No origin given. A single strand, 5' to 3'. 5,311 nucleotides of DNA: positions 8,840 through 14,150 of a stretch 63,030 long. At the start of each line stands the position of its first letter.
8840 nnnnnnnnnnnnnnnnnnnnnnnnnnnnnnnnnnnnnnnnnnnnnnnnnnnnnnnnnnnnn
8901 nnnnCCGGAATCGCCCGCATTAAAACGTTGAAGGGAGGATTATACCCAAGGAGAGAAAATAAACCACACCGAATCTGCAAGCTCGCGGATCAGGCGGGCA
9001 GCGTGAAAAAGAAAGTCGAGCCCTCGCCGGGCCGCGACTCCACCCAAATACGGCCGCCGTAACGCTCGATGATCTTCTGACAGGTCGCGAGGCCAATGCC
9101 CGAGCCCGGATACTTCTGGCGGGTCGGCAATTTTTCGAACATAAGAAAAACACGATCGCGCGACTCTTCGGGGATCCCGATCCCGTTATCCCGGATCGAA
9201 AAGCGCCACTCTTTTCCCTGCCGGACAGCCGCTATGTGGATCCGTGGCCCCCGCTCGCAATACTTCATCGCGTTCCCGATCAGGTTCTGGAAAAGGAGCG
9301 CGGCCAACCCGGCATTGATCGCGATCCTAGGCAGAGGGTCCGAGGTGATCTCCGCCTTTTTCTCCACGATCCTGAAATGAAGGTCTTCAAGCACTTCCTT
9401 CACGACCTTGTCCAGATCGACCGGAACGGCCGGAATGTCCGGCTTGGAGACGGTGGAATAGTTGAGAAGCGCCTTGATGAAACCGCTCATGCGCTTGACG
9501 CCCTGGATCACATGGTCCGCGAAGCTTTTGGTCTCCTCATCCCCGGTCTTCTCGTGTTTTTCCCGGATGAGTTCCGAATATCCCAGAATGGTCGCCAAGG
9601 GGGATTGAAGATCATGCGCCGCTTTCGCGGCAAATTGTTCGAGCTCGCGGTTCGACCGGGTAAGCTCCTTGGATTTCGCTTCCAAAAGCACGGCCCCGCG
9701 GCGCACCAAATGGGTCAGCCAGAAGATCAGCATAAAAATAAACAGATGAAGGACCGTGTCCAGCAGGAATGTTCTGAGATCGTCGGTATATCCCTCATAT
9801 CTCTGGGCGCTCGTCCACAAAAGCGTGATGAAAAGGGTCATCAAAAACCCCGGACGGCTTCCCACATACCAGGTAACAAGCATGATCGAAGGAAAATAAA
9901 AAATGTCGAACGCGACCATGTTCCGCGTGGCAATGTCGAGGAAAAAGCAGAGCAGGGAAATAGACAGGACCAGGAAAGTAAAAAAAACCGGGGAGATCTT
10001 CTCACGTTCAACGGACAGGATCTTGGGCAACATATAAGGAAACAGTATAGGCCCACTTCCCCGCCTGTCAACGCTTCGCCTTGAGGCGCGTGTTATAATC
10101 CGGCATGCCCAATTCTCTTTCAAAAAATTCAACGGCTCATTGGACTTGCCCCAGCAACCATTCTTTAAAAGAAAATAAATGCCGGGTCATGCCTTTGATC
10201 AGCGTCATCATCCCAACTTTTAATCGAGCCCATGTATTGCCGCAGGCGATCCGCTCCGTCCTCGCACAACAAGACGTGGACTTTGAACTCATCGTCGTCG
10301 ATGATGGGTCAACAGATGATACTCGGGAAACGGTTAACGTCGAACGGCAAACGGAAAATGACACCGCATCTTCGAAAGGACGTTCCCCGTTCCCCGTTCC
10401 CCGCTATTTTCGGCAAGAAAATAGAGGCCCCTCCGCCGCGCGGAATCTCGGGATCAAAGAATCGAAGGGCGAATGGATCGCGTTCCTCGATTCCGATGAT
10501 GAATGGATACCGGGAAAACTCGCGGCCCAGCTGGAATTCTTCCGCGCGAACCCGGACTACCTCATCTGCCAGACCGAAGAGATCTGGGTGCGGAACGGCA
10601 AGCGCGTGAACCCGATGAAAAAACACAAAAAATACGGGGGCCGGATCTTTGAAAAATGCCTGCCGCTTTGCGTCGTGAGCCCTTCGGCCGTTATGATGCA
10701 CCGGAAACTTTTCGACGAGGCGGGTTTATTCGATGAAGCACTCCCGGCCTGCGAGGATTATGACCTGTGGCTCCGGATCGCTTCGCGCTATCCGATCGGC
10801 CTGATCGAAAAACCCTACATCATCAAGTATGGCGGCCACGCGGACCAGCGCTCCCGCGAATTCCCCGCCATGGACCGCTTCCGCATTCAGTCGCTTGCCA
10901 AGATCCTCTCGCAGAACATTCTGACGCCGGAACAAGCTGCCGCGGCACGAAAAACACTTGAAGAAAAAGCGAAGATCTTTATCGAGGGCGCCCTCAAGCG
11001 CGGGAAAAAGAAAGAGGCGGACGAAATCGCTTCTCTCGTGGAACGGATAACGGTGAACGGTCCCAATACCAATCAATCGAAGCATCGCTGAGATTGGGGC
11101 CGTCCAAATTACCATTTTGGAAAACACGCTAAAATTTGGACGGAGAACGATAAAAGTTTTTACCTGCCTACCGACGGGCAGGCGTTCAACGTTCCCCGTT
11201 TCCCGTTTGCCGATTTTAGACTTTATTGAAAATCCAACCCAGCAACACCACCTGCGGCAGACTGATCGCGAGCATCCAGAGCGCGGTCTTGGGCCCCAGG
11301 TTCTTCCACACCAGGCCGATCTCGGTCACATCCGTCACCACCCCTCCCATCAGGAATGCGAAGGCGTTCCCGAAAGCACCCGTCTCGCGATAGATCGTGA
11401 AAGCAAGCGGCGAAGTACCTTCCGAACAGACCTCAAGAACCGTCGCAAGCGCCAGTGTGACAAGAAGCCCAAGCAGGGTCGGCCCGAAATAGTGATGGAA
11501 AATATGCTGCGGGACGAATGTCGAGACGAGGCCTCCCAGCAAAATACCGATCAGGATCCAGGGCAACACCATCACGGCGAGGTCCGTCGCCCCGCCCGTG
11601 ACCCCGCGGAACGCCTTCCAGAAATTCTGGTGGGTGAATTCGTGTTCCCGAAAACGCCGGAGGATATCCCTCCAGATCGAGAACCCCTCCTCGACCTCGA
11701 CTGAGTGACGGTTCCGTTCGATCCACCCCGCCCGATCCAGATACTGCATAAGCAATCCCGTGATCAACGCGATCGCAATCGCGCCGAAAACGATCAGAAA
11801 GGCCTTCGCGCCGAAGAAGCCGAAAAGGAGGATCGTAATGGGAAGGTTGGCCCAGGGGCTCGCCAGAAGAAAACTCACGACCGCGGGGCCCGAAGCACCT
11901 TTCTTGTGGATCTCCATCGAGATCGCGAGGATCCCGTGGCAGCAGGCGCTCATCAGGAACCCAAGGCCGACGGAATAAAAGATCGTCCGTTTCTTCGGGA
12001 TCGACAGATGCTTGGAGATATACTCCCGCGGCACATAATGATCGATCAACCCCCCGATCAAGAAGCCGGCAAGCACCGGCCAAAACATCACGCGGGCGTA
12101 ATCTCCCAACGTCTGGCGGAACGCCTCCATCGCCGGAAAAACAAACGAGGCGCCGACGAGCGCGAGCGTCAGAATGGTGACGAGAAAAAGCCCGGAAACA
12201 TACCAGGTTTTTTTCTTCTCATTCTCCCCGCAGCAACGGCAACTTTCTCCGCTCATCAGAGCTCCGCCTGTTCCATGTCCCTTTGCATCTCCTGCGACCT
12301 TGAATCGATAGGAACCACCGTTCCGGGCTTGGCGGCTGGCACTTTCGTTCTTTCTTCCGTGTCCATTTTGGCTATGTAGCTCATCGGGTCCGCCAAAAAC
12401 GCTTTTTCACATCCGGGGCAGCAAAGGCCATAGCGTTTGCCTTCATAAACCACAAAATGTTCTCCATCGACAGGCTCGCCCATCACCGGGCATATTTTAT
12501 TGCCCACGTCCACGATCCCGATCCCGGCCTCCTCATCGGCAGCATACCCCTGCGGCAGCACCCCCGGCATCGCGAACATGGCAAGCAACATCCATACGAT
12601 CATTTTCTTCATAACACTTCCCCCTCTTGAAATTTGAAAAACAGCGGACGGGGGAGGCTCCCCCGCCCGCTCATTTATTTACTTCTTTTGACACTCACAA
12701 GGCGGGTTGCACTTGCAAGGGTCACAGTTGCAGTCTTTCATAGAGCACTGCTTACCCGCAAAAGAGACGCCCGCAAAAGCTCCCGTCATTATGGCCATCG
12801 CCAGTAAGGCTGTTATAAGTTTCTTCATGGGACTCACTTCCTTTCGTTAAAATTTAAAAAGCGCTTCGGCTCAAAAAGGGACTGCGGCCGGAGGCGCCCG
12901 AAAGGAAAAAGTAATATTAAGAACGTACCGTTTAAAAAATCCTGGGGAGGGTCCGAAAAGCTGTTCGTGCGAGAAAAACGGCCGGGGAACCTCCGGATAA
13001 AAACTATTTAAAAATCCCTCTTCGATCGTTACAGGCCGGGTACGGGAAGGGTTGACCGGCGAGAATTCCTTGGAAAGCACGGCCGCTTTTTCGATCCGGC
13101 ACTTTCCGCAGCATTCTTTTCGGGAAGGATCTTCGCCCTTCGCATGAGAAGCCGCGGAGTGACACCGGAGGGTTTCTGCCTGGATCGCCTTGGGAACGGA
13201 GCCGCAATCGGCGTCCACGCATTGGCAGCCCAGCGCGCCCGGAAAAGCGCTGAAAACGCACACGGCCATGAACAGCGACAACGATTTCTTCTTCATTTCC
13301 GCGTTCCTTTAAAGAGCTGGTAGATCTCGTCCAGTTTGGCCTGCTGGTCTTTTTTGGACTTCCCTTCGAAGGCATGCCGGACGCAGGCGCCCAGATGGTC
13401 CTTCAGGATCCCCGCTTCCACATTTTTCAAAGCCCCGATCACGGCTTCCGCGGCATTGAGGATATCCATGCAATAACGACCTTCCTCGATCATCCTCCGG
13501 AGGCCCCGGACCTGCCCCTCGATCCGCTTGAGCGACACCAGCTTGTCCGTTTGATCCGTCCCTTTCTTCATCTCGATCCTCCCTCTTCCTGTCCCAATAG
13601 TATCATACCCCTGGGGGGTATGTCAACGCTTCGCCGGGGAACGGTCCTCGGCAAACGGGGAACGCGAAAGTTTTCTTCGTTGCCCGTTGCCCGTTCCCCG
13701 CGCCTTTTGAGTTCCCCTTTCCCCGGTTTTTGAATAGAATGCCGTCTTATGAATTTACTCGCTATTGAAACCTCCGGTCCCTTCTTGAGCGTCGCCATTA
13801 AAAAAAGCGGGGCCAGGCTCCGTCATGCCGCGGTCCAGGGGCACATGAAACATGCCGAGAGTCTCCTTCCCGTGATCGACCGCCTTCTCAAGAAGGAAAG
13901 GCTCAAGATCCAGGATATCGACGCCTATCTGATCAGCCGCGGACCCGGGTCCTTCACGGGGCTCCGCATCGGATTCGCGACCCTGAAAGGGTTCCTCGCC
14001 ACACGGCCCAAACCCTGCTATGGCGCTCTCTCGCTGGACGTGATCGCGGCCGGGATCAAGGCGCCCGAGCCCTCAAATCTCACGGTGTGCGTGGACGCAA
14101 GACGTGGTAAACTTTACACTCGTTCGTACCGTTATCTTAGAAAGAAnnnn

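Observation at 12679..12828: Unannotated signal-peptide-bearing metallothionein-like peptide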

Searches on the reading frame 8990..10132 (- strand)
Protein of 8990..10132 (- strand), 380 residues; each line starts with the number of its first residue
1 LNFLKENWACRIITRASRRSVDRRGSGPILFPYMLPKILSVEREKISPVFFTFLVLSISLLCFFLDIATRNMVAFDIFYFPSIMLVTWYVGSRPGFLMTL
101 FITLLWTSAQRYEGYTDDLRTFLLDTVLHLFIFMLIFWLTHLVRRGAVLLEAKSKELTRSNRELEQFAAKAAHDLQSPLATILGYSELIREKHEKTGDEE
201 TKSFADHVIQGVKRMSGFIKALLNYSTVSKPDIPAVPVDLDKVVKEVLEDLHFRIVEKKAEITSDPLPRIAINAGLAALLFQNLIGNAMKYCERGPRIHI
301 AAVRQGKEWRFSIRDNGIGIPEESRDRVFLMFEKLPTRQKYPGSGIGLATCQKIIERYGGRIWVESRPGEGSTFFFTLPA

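Call 3: search_protein_families(library=pfam, proteins=[window:8990-10132:-], max_evalue=0.1)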
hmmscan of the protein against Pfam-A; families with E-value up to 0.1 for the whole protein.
window:8990-10132:- (380 aa): 4 families
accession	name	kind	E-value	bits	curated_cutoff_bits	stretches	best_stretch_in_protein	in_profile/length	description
PF02518.31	HATPase_c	-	3.8e-26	92.1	26.4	1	279-379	8-108/111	Histidine kinase-, DNA gyrase B-, and HSP90-like ATPase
PF00512.31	HisKA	-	3.9e-11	43.3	26.9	1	164-227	2-62/66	His Kinase A (phospho-acceptor) domain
PF14501.12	HATPase_c_5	-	0.013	15.8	22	1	280-366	9-90/102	GHKL domain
PF04120.17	Iron_permease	-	0.02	15.1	25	1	86-198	8-119/128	Low affinity iron permease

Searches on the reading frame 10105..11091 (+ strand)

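Call 3: search_protein_families(library=pfam, proteins=[window:10105-11091:+], max_evalue=0.1)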
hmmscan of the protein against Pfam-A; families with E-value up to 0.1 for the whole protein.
window:10105-11091:+ (328 aa): 6 families
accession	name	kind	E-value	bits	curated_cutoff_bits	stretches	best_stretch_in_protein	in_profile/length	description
PF00535.33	Glycos_transf_2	-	3.2e-35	122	23.3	1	33-205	1-166/168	Glycosyl transferase family 2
PF10111.15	Glyco_tranf_2_2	-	1.4e-17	64.6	27.3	1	33-243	1-216/276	Glycosyltransferase like family 2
PF13641.12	Glyco_tranf_2_3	-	1.6e-15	58.2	27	1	32-228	3-197/230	Glycosyltransferase like family 2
PF13704.12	Glyco_tranf_2_4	-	0.0024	18.8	27.5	1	40-131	2-81/98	Glycosyl transferase family 2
PF13632.12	Glyco_trans_2_3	-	0.02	15.2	27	1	124-237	1-119/198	Glycosyl transferase family group 2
PF13733.12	Glyco_transf_7N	-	0.09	12.8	27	0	21-69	38-89/134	N-terminal region of glycosyl transferase group 7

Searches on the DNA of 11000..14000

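Call 67: search_rna_families(source=window, start=11000, end=14000, threshold=evalue, max_evalue=1)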
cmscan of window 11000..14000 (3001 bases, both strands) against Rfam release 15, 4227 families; matches with E-value up to 1: 0.
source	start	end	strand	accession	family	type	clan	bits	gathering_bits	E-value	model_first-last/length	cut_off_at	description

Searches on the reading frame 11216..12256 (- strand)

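Call 3: search_protein_families(library=pfam, proteins=[window:11216-12256:-], max_evalue=0.1)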
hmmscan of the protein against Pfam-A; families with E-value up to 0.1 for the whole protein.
window:11216-12256:- (346 aa): 2 families
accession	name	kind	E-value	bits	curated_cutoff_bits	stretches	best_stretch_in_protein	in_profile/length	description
PF03773.19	ArsP_1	-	4.3e-36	125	32.3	1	52-344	10-293/294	Predicted permease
PF10445.14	DUF2456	-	0.078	13.5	25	0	56-106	42-90/95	Protein of unknown function (DUF2456)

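Call 9: search_protein_families(library=ncbifam, proteins=[window:11216-12256:-], max_evalue=1)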
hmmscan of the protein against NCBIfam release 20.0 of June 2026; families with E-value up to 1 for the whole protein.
window:11216-12256:- (346 aa): 2 families
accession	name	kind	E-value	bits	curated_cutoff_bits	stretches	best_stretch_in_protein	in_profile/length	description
NF033936.1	CuZnOut_SO0444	equivalog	8.3e-32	110.7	300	1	61-345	12-311/351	SO_0444 family Cu/Zn efflux transporter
NF040736.1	efflux_SaoE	equivalog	1.4e-27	96.9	325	1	59-345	21-296/352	efflux transporter SaoE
